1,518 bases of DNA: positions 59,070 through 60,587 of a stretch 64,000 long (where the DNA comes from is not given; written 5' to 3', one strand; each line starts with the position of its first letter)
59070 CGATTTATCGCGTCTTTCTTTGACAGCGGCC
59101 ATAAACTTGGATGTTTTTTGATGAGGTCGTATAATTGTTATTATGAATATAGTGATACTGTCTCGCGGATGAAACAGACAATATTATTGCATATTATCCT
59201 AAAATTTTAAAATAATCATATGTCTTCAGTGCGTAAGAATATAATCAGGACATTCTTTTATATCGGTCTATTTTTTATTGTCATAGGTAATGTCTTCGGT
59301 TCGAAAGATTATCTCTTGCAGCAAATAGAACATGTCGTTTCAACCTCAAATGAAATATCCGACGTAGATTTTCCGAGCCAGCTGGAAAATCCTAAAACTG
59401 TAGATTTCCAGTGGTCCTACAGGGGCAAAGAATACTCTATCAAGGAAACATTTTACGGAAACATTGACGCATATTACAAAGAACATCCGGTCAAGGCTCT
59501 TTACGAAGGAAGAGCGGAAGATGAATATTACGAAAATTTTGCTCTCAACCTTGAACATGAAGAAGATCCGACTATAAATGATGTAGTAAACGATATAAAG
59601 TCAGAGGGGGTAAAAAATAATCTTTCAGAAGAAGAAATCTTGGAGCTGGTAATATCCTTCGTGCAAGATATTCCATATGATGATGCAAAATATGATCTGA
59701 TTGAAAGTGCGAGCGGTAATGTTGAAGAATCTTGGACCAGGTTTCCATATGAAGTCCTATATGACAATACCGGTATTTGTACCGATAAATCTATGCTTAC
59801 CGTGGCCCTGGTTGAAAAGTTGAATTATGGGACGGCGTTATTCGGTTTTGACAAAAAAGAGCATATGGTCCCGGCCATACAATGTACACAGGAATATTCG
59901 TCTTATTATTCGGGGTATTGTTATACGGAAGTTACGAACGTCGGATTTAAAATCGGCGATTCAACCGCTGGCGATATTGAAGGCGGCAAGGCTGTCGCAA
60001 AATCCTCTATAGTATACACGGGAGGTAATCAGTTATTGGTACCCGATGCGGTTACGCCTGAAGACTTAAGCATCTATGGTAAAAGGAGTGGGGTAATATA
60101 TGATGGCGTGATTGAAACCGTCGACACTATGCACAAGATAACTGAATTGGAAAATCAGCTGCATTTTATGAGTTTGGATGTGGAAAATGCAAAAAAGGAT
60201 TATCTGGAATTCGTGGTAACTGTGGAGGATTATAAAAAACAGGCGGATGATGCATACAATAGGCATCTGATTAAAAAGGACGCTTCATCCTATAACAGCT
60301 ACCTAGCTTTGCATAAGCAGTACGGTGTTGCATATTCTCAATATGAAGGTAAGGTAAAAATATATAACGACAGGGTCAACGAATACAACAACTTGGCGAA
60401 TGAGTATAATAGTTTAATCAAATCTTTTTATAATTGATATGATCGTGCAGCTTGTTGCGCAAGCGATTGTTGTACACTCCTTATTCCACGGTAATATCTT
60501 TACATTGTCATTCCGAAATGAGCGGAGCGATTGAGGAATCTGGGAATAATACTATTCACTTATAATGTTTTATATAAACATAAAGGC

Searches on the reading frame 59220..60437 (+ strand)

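Call 73: search_protein_families(library=pfam, proteins=[window:59220-60437:+], max_evalue=0.00001)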
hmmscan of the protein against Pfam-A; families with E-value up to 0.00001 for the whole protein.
window:59220-60437:+ (405 aa): 1 family
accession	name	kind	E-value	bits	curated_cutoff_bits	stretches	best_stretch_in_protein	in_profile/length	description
PF04473.18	DUF553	-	1.5e-06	28.1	20.5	1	131-207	10-85/140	Transglutaminase-like domain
